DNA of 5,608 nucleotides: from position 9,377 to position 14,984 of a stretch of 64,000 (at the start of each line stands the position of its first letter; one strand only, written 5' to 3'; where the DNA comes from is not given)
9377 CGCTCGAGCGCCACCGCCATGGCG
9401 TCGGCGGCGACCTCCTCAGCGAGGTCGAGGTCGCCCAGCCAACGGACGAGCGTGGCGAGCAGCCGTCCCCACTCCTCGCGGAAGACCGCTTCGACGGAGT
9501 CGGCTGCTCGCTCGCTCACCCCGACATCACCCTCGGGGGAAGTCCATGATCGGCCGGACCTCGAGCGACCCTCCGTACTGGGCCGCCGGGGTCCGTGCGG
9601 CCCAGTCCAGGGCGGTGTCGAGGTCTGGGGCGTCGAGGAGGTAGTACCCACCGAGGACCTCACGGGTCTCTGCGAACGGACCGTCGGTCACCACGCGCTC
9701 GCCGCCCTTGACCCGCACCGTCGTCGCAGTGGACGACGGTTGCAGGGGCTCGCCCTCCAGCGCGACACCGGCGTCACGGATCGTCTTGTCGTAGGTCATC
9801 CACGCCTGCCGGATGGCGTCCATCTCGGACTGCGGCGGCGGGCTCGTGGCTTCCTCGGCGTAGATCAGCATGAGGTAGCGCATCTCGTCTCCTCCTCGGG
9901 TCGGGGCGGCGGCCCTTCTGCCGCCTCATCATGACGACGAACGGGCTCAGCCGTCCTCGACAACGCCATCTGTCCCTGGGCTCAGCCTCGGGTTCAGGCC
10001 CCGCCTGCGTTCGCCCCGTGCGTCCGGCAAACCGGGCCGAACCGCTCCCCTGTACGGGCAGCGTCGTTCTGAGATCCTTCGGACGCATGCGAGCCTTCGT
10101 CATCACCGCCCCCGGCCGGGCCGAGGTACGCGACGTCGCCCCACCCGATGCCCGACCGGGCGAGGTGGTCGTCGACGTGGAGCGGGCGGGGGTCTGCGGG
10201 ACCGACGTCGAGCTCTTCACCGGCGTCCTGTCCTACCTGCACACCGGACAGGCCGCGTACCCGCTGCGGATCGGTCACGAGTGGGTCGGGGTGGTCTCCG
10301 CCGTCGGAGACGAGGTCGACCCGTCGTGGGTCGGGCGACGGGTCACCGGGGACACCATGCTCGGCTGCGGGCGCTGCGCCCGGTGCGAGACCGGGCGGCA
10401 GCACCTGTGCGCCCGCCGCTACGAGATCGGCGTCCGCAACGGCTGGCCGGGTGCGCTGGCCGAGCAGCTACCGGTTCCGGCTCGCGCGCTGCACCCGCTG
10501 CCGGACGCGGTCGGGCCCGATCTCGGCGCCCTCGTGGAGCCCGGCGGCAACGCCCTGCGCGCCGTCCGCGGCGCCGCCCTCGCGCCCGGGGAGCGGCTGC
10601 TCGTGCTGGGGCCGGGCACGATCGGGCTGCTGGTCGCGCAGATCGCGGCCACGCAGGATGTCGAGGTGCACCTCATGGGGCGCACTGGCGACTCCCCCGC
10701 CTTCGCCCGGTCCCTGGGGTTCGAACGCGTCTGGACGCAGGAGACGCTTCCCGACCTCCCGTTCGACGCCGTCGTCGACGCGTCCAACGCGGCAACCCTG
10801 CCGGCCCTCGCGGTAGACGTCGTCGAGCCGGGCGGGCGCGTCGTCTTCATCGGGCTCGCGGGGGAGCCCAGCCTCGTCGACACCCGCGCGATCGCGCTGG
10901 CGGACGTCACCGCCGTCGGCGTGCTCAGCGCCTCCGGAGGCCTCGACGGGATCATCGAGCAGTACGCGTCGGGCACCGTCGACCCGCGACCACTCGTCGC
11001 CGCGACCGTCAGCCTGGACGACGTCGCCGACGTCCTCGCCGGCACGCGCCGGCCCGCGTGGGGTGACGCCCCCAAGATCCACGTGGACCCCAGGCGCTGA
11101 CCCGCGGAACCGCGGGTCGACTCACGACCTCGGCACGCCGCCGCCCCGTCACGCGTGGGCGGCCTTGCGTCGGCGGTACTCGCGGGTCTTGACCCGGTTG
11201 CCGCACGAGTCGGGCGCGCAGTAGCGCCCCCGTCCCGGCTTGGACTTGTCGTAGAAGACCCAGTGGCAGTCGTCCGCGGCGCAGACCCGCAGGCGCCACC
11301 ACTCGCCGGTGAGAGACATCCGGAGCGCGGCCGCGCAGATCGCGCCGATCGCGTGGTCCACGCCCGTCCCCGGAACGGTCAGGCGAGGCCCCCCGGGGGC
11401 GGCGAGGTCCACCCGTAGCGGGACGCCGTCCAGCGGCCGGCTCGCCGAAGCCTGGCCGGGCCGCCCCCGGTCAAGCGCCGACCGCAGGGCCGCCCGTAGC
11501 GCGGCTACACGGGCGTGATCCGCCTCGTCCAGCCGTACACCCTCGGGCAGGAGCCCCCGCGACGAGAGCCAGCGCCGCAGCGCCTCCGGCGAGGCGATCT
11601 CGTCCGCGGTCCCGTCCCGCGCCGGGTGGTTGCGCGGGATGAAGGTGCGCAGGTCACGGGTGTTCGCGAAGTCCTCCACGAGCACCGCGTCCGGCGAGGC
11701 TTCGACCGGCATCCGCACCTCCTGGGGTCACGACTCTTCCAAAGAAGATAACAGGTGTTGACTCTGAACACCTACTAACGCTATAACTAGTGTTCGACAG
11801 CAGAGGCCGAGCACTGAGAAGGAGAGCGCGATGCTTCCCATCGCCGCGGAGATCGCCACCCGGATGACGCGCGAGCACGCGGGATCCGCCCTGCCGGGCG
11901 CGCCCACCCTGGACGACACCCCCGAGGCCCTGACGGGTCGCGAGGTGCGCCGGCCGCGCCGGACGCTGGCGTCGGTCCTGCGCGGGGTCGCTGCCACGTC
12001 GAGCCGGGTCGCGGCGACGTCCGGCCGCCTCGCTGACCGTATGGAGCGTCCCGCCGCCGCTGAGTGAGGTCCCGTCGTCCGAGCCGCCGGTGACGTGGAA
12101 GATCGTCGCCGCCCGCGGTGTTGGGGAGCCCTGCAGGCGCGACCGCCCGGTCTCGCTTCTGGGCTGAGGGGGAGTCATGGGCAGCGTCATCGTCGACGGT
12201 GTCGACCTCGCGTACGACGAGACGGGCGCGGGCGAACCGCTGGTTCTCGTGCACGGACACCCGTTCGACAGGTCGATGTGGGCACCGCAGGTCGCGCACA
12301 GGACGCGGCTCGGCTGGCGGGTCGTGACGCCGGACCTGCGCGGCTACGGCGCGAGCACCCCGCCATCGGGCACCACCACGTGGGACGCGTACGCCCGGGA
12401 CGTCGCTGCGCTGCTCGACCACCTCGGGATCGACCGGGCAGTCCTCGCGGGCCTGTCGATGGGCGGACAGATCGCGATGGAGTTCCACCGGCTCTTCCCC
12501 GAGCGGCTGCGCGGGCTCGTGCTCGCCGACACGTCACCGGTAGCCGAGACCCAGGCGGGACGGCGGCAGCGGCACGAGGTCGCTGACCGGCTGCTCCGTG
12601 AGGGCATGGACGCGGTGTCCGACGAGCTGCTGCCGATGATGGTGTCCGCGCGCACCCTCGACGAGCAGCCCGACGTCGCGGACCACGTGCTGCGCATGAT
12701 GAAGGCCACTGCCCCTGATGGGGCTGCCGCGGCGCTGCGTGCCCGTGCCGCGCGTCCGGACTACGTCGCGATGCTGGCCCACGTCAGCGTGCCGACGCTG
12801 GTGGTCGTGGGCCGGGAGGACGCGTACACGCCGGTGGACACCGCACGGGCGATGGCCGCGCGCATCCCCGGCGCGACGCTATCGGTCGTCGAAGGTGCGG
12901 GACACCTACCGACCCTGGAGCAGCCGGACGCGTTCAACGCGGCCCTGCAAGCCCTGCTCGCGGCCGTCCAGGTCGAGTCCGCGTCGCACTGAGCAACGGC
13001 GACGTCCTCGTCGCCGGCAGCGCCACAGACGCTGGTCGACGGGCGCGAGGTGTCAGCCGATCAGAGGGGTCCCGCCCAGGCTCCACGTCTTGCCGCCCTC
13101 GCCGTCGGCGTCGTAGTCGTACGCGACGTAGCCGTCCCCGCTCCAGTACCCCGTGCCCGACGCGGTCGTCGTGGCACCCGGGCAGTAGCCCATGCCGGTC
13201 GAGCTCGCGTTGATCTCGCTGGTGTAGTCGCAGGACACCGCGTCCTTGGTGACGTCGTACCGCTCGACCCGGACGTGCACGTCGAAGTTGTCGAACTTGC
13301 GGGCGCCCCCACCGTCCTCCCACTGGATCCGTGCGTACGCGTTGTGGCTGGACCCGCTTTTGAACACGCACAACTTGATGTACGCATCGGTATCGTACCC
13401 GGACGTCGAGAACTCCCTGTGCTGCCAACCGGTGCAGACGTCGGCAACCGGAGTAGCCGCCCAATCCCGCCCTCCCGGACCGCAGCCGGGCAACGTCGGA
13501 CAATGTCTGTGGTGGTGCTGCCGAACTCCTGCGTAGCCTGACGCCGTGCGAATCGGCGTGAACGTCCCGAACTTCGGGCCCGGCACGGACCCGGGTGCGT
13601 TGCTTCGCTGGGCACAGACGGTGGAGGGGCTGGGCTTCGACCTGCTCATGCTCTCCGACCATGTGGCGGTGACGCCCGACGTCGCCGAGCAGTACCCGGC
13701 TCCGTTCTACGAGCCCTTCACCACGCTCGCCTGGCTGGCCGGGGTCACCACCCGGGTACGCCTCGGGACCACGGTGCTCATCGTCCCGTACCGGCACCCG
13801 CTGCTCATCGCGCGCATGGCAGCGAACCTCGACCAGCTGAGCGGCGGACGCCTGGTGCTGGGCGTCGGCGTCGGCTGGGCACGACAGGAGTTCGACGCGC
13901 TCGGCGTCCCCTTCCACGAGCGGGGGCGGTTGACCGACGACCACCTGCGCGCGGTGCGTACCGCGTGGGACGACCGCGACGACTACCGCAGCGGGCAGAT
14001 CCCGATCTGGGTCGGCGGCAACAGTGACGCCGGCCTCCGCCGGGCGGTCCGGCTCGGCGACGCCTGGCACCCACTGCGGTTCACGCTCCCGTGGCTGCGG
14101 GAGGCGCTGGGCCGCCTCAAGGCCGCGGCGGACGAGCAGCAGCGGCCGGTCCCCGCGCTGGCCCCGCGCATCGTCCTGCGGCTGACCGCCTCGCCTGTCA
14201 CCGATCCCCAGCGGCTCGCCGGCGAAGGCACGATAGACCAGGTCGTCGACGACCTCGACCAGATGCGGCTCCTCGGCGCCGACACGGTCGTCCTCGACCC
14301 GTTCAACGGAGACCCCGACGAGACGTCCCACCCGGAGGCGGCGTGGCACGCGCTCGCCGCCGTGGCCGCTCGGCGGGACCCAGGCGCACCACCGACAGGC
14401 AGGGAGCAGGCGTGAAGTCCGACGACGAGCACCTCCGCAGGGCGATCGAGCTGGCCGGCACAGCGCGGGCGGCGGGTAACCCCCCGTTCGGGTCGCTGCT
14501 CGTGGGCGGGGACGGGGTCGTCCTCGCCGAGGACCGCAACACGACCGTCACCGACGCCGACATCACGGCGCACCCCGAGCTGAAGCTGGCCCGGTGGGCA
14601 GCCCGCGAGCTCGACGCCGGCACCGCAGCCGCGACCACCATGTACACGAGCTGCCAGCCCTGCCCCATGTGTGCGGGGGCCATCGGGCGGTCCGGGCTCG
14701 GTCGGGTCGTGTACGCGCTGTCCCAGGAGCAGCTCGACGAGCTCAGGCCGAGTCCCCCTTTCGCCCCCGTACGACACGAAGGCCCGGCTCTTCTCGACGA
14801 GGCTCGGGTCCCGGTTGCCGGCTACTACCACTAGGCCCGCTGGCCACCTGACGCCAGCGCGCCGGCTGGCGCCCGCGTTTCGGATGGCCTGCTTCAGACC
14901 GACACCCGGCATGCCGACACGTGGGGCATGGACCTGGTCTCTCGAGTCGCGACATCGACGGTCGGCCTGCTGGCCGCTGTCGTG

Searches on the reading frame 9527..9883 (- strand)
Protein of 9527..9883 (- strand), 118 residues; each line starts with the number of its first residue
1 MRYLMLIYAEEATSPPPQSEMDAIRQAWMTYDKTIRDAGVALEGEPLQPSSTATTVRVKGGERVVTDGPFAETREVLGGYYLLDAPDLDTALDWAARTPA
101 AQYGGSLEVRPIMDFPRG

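Call 31: search_protein_families(library=pfam, proteins=[window:9527-9883:-], max_evalue=0.001)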
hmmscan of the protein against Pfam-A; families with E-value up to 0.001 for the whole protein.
window:9527-9883:- (118 aa): 1 family
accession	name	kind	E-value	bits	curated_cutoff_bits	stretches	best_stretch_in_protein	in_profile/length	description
PF03795.20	YCII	-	2.4e-22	79.7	24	1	1-115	1-94/95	YCII-related domain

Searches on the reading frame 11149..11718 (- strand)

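Call 31: search_protein_families(library=pfam, proteins=[window:11149-11718:-], max_evalue=0.001)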
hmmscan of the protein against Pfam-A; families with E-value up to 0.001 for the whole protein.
window:11149-11718:- (189 aa): 2 families
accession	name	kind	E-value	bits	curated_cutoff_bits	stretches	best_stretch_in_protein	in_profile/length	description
PF11706.13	zf-CGNR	-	1.3e-17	63.7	24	1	142-185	1-44/44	CGNR zinc finger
PF07336.16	ABATE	-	1.2e-11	45.8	24.4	1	13-131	3-123/130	Putative stress-induced transcription regulator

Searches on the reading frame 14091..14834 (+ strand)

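Call 32: search_protein_families(library=pfam, proteins=[window:14091-14834:+], max_evalue=0.001)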
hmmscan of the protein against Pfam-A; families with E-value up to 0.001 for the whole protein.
window:14091-14834:+ (247 aa): 4 families
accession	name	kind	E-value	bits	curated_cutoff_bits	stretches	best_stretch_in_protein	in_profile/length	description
PF14437.12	MafB19-deam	-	9e-15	55.3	27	1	110-213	2-104/142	MafB19-like deaminase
PF00383.29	dCMP_cyt_deam_1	-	1.2e-14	54.5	25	1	110-209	3-101/102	Cytidine and deoxycytidylate deaminase zinc-binding region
PF14439.12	Bd3614-deam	-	3.9e-05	24.1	38.5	1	136-202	13-78/113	Bd3614-like deaminase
PF18750.7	SNAD4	-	0.00043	20.8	27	1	154-198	26-71/130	Secreted Novel AID/APOBEC-like Deaminase 4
